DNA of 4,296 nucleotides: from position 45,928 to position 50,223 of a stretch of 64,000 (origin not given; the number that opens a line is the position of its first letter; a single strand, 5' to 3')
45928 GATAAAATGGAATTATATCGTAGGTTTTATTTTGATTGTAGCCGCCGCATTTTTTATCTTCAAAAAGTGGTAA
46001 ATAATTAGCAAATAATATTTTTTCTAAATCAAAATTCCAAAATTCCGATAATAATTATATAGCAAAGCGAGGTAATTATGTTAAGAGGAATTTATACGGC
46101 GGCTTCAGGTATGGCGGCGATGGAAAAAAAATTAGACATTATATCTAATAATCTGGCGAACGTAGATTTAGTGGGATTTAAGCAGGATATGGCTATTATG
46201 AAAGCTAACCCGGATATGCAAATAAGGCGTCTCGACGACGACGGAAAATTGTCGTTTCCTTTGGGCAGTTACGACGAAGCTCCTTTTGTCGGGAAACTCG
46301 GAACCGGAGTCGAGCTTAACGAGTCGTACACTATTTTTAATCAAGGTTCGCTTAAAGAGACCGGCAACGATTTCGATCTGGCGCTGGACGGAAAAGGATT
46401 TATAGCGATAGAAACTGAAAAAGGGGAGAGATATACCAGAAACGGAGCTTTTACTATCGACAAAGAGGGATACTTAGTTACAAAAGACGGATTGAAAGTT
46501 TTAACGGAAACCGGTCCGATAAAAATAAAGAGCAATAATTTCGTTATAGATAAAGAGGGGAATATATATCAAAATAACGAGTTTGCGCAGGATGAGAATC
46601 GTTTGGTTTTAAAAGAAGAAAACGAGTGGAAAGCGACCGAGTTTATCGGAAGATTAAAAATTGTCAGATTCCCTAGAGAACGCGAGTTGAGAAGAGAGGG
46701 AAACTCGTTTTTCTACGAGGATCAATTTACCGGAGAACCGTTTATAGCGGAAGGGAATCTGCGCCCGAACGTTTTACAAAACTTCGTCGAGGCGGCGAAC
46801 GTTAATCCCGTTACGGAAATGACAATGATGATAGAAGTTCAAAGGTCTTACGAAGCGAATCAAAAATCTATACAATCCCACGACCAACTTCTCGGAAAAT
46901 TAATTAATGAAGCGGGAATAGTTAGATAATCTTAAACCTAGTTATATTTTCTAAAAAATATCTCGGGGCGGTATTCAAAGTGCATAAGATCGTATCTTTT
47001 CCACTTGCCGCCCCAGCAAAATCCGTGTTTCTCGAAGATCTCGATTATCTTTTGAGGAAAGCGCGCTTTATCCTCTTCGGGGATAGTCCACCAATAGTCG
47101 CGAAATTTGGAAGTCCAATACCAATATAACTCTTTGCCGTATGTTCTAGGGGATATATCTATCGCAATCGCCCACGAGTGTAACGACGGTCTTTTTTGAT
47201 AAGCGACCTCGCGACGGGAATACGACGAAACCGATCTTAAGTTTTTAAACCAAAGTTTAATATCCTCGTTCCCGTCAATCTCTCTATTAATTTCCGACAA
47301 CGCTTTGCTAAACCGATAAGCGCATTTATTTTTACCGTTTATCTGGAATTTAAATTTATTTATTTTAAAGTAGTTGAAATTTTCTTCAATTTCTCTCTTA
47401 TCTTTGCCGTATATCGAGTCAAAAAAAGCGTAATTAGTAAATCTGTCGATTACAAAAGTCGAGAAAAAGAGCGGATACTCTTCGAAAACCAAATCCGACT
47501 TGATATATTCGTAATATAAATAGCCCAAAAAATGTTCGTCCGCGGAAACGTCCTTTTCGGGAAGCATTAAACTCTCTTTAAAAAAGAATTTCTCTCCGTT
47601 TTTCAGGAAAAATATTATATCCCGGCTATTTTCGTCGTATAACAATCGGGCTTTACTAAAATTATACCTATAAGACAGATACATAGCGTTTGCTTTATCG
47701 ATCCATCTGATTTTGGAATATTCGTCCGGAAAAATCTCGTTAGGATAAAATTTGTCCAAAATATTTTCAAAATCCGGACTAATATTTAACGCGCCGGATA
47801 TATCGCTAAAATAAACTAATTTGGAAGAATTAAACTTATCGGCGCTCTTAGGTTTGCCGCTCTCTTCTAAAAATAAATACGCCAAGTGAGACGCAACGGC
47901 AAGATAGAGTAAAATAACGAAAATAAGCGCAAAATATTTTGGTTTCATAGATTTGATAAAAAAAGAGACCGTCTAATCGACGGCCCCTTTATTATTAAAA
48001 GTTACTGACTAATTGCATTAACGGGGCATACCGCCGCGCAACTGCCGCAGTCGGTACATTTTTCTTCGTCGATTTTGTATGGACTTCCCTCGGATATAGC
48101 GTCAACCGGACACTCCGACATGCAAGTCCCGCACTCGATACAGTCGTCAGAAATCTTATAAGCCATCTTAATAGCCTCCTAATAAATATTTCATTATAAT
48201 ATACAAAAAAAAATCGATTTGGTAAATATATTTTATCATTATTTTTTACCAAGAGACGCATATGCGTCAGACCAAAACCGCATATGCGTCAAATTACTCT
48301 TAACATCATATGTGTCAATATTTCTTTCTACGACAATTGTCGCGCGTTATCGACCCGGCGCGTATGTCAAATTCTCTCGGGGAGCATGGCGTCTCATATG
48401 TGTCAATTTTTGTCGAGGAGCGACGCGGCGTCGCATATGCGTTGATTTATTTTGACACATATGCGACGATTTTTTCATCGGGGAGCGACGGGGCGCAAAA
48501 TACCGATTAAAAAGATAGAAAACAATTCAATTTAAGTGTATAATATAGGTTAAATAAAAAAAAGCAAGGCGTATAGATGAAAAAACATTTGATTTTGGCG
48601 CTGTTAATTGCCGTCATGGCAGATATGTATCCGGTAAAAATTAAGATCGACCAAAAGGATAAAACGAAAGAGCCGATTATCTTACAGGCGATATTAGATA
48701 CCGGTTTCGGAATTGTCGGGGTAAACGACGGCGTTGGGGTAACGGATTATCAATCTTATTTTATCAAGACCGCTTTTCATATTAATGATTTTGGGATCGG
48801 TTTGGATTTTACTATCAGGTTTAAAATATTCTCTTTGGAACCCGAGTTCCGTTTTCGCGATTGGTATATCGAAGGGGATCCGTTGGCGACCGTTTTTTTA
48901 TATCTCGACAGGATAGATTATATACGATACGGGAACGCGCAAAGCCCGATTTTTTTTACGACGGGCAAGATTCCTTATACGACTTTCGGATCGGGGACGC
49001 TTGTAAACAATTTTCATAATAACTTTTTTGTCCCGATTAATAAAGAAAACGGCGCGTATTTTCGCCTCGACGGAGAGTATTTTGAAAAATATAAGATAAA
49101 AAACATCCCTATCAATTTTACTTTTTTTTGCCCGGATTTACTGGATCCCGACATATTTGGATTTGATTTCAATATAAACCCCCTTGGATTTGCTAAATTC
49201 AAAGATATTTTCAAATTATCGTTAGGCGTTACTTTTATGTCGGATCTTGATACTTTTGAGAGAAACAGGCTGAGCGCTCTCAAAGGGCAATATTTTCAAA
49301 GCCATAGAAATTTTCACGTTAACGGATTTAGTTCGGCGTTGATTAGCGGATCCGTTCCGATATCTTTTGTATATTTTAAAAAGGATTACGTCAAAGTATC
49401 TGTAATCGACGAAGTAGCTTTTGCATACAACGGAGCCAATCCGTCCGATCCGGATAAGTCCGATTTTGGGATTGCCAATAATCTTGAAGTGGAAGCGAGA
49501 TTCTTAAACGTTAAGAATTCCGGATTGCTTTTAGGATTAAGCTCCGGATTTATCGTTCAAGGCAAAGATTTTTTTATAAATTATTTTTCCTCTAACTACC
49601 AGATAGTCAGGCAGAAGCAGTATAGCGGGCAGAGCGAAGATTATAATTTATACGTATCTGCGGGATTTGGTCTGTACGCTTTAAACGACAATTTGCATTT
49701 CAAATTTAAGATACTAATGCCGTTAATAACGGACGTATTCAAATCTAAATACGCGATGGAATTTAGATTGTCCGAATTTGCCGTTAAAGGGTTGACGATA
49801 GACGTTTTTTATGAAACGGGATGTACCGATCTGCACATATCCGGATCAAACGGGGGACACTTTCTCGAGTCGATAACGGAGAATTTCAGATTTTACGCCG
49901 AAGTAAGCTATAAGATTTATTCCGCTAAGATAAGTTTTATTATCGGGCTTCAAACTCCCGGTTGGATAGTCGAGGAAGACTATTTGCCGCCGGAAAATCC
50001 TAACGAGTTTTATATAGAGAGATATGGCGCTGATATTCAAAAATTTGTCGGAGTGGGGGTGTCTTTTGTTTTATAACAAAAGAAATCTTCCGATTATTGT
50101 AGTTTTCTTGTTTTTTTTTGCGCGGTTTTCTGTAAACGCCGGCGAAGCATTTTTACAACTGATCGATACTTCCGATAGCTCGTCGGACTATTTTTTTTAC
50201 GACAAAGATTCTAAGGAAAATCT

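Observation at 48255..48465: Six-unit palindrome array in a divergent promoter region between the ferredoxin and a secreted-protein gene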

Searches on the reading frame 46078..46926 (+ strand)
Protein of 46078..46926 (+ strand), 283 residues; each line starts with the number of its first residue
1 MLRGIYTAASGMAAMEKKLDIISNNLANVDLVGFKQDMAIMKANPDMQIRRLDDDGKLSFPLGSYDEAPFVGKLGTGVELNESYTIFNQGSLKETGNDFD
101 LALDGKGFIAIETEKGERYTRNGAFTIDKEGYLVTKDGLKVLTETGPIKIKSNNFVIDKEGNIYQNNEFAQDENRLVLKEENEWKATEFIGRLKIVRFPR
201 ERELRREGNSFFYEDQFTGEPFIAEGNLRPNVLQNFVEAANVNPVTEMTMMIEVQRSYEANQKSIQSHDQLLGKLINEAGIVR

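Call 19: list_cluster_members(proteins=[window:46078-46926:+, window:48577-50073:+, window:46938-47945:-])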
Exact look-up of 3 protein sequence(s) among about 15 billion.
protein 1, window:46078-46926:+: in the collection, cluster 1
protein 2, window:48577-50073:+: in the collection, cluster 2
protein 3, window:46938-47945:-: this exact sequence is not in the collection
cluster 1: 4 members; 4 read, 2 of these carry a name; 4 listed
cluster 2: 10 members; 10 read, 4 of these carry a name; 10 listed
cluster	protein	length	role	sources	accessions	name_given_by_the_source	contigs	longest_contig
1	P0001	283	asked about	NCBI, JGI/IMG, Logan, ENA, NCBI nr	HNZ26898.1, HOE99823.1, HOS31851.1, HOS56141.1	MAG TPA: flagellar basal-body rod protein FlgF [Spirochaetota bacterium] | flagellar basal-body rod protein FlgG | MAG: Flagellar basal-body rod protein FlgG [Spirochaetes bacterium ADurb.Bin133]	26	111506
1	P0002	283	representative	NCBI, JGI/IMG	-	-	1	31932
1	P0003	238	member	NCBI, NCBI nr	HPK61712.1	MAG TPA: flagellar hook-basal body protein, partial [Spirochaetota bacterium] | flagellar hook-basal body protein [Spirochaetota bacterium]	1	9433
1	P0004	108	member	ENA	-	-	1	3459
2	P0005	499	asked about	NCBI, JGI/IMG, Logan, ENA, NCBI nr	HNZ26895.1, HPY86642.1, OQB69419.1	MAG TPA: hypothetical protein PLG34_01495 [Spirochaetota bacterium] | hypothetical protein | MAG: hypothetical protein BWX91_00476 [Spirochaetes bacterium ADurb.Bin133]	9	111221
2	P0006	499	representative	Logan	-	-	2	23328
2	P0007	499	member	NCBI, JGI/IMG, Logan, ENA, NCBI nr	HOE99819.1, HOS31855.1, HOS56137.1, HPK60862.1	MAG TPA: hypothetical protein PK385_08775 [Spirochaetota bacterium] | hypothetical protein [Spirochaetota bacterium]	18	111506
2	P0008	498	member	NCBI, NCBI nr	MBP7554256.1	MAG: hypothetical protein KA885_12595, partial [Spirochaetes bacterium] | hypothetical protein [Spirochaetota bacterium]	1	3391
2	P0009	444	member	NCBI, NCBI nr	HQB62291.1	MAG TPA: hypothetical protein PK899_11625, partial [Spirochaetota bacterium] | hypothetical protein [Spirochaetota bacterium]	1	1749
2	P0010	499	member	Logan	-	-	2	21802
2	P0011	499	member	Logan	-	-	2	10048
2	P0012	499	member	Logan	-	-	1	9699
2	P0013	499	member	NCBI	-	-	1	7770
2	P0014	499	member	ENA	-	-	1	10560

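Call 23: find_encoding_contigs(protein=P0006, flank=10000, max_places=2)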
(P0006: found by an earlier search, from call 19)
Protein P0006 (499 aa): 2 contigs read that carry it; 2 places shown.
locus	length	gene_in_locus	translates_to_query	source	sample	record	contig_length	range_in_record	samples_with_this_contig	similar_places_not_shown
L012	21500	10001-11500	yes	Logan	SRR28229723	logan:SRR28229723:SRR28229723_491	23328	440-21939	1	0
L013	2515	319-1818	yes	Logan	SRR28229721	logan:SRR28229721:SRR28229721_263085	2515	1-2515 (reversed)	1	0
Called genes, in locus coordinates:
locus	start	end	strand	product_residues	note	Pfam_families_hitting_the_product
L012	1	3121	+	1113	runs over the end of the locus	PF15780:ASH (faint), PF00630:Filamin (faint), PF07610:DUF1573 (faint), PF22073:Cep192_D4 (faint), PF22544:HYDIN_VesB_CFA65-like_Ig (weak), PF09479:Flg_new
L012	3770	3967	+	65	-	-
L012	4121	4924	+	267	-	PF11185:DUF2971 (weak)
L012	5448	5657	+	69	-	-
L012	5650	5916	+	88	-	-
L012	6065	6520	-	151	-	-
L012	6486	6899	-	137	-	PF02561:FliS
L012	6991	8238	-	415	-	PF00278:Orn_DAP_Arg_deC, PF02784:Orn_Arg_deC_N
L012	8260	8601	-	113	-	PF02410:RsfS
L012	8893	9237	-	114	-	-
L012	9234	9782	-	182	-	-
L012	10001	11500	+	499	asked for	-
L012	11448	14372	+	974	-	-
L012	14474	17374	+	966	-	PF24782:WD40_MABP1-WDR62_2nd, PF24814:WD40_Prp19, PF25174:Beta-prop_THOC3, PF25175:Beta-prop_WDR5 (weak), PF25391:WD40_Gbeta, PF23381:Beta-prop_IFT122_1st, PF25174:Beta-prop_THOC3, PF00656:Peptidase_C14, +13 more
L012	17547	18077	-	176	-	-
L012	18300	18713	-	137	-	-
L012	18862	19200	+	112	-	PF05154:TM2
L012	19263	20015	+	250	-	PF20236:DUF6593 (faint)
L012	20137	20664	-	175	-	-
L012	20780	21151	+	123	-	-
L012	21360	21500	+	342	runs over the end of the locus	-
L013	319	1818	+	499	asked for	-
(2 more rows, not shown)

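Call 51: find_encoding_contigs(protein=P0007, flank=1500, max_places=10)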
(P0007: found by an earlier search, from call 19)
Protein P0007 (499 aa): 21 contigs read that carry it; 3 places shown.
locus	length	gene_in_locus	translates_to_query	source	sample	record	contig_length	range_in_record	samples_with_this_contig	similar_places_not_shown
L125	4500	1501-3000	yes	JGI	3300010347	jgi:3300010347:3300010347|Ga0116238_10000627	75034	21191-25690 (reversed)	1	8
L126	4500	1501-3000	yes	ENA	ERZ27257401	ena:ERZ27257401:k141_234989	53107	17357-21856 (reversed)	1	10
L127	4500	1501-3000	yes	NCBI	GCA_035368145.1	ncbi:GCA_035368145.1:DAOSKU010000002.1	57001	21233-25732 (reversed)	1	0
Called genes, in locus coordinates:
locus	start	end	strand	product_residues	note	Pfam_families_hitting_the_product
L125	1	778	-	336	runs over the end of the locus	PF13539:Peptidase_M15_4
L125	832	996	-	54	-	PF00037:Fer4, PF13237:Fer4_10, PF14697:Fer4_21, PF12838:Fer4_7, PF13187:Fer4_9, PF13484:Fer4_16 (weak), PF00037:Fer4, PF12837:Fer4_6, +5 more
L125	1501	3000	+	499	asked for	-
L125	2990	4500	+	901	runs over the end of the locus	-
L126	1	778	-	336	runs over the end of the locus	PF13539:Peptidase_M15_4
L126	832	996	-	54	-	PF00037:Fer4, PF13237:Fer4_10, PF14697:Fer4_21, PF12838:Fer4_7, PF13187:Fer4_9, PF13484:Fer4_16 (weak), PF00037:Fer4, PF12837:Fer4_6, +5 more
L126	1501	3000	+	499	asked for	-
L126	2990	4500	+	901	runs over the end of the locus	-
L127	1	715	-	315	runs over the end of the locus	PF13539:Peptidase_M15_4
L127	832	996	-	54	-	PF00037:Fer4, PF13237:Fer4_10, PF14697:Fer4_21, PF12838:Fer4_7, PF13187:Fer4_9, PF13484:Fer4_16 (weak), PF00037:Fer4, PF12837:Fer4_6, +5 more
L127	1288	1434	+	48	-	-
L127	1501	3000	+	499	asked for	-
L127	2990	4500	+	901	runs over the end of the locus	-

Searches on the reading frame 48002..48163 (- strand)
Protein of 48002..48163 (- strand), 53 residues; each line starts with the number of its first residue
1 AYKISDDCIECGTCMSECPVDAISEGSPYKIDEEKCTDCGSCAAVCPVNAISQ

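Call 11: find_encoding_contigs(protein=window:48002-48163:-, flank=3000, max_places=10)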
Protein window:48002-48163:- (53 aa): 1 contig read that carries it; 1 place shown.
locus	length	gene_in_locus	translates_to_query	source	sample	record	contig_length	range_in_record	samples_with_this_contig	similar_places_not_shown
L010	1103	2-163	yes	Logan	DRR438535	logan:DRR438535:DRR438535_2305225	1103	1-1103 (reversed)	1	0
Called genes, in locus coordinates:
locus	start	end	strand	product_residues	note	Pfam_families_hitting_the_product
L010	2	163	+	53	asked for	?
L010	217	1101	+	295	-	?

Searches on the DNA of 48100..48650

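Call 85: search_rna_families(source=window, start=48100, end=48650, threshold=evalue, max_evalue=1)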
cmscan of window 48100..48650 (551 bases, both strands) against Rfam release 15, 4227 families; matches with E-value up to 1: 0.
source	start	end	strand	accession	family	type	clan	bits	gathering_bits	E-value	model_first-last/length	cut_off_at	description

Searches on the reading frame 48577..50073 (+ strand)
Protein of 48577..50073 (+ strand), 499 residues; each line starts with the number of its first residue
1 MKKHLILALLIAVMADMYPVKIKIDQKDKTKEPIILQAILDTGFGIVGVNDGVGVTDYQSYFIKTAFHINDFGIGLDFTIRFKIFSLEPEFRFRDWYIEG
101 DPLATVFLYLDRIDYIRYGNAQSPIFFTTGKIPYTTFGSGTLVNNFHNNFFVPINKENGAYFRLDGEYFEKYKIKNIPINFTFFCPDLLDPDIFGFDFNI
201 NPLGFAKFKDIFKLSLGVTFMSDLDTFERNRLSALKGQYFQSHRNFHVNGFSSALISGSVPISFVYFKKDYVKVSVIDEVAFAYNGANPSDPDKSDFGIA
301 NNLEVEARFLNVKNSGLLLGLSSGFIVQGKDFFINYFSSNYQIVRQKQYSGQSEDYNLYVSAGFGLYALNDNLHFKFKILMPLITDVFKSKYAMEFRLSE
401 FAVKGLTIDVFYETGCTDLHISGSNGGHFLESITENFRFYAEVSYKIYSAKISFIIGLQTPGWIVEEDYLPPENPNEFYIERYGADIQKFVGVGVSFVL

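Call 10: find_encoding_contigs(protein=window:48577-50073:+, flank=3000, max_places=10)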
Protein window:48577-50073:+ (499 aa): 24 contigs read that carry it; 9 places shown.
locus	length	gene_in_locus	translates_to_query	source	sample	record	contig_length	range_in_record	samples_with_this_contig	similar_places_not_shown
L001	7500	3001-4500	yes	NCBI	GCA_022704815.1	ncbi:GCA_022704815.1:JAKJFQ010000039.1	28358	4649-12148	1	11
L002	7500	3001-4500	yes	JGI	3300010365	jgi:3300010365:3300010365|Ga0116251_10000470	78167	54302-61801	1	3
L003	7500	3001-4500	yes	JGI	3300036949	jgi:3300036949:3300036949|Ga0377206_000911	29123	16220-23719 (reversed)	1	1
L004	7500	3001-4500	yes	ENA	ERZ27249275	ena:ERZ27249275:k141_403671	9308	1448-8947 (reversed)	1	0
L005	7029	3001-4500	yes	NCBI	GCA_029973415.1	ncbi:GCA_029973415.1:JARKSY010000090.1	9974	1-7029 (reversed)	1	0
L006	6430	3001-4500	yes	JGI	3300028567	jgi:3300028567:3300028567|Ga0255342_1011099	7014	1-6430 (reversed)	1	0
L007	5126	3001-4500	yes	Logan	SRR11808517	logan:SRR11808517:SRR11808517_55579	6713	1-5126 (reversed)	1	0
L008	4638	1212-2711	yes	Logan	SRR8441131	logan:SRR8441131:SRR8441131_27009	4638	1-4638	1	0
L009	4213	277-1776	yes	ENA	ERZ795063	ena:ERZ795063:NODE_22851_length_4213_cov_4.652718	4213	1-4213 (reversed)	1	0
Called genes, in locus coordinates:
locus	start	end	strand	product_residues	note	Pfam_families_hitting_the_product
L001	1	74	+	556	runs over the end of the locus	PF00916:Sulfate_transp, PF01740:STAS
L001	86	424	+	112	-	PF04342:DMT_6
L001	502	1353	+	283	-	PF00460:Flg_bb_rod, PF22692:LlgE_F_G_D1, PF06429:Flg_bbr_C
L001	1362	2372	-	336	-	PF13539:Peptidase_M15_4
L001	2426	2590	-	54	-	PF00037:Fer4, PF13237:Fer4_10, PF14697:Fer4_21, PF12838:Fer4_7, PF13187:Fer4_9, PF13484:Fer4_16 (weak), PF00037:Fer4, PF12837:Fer4_6, +5 more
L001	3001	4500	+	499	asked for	-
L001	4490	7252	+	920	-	-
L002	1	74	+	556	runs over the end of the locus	PF00916:Sulfate_transp, PF01740:STAS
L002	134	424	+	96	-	PF04342:DMT_6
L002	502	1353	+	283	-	PF00460:Flg_bb_rod, PF22692:LlgE_F_G_D1, PF06429:Flg_bbr_C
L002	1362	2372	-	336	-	PF13539:Peptidase_M15_4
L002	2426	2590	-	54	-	PF00037:Fer4, PF13237:Fer4_10, PF14697:Fer4_21, PF12838:Fer4_7, PF13187:Fer4_9, PF13484:Fer4_16 (weak), PF00037:Fer4, PF12837:Fer4_6, +5 more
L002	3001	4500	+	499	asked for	-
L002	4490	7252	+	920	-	-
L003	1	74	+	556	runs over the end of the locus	PF00916:Sulfate_transp, PF16983:MFS_MOT1 (weak), PF01740:STAS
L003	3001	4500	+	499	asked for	-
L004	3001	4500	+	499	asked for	-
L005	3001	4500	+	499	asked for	-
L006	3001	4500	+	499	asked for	-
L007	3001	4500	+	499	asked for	-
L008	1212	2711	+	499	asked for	-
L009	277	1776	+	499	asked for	-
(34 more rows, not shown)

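Call 22: find_homologous_proteins(query=window:48577-50073:+)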
Query window:48577-50073:+ (499 aa): 17 proteins with E <= 0.001 among 8000 candidates.
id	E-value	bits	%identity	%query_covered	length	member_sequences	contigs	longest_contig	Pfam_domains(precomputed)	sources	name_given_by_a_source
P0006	0.0e+0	1048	92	100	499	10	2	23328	-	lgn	-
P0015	5.6e-162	558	52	100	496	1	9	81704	-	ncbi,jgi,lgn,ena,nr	ncbi:MAG TPA: hypothetical protein PLE45_10395 [Spirochaetota bacterium]|nr:hypothetical protein [Sp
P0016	8.2e-162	558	52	100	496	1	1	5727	-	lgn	-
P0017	9.2e-156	538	49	100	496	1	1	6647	-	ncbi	-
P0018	3.1e-147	510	48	100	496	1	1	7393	-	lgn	-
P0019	3.2e-109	384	40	100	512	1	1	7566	-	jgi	jgi:hypothetical protein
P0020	2.0e-107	378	41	100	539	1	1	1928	-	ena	-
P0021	4.1e-107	377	42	93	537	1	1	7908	-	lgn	-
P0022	1.4e-103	366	38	100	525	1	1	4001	-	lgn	-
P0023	9.7e-103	363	40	99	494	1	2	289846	-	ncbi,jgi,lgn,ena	-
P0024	5.1e-99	351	37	99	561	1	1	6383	-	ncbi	-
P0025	7.2e-96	340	41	96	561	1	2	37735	-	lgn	-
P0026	2.4e-95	338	37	100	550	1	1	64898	-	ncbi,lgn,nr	ncbi:MAG: hypothetical protein JXB50_00525 [Spirochaetes bacterium]|nr:hypothetical protein [Spiroch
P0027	6.9e-95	337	39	92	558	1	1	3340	-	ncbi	-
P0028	1.3e-92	329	38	98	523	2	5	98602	-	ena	-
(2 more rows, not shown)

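Call 24: find_encoding_contigs(protein=P0015, flank=10000, max_places=2)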
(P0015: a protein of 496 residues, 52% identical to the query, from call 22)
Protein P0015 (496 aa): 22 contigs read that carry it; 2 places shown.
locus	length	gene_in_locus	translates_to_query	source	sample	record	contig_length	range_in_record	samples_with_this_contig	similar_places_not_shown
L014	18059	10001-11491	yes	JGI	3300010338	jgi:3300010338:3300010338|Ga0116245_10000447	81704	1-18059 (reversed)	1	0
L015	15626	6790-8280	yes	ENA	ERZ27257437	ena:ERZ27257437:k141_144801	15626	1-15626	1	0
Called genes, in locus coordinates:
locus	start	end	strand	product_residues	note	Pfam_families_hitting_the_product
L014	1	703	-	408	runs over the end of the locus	PF00027:cNMP_binding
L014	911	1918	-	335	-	PF04166:PdxA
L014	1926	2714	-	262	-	-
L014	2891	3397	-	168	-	-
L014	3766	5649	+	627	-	PF13424:TPR_12 (faint), PF13431:TPR_17 (faint), PF00515:TPR_1 (faint), PF07719:TPR_2 (faint), PF12895:ANAPC3 (weak), PF13181:TPR_8 (faint), PF13432:TPR_16 (weak), PF14559:TPR_19, +4 more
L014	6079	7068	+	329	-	PF24807:WD40_CDC20-Fz (faint)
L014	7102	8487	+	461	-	PF00206:Lyase_1, PF14698:ASL_C2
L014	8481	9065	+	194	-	-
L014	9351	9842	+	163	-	PF01797:Y1_Tnp (weak)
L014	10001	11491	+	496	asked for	-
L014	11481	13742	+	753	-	-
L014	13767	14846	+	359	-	-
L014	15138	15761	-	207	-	PF02581:TMP-TENI, PF01729:QRPTase_C (faint)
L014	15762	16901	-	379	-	PF04055:Radical_SAM, PF06968:BATS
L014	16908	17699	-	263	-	PF05690:ThiG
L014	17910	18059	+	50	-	?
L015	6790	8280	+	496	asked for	-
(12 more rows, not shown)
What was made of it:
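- A weak Y1_Tnp gene sits at the orthologous position in a distant relative (call 24).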

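Call 25: find_encoding_contigs(protein=P0023, flank=10000, max_places=1)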
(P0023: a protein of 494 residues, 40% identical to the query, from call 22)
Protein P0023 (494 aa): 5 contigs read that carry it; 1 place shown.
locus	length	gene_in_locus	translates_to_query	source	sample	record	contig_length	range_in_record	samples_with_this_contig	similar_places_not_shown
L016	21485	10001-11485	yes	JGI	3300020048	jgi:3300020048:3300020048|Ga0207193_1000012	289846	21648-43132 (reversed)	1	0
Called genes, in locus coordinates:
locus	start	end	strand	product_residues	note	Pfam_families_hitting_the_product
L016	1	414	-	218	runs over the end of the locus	PF01694:Rhomboid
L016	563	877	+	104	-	PF10719:ComFB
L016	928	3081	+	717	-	PF00133:tRNA-synt_1, PF09334:tRNA-synt_1g, PF19303:Anticodon_3, PF01588:tRNA_bind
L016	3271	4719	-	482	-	-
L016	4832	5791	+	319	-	-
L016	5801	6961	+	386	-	-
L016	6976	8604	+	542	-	-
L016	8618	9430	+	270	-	PF03807:F420_oxidored, PF14748:P5CR_dimer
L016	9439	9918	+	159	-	-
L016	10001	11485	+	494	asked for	-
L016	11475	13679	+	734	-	-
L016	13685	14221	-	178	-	PF05683:Fumerase_C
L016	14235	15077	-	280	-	PF05681:Fumerase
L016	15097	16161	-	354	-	PF00072:Response_reg, PF00196:GerE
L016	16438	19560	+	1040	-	PF00133:tRNA-synt_1, PF09334:tRNA-synt_1g (faint), PF08264:Anticodon_1, PF19302:DUF5915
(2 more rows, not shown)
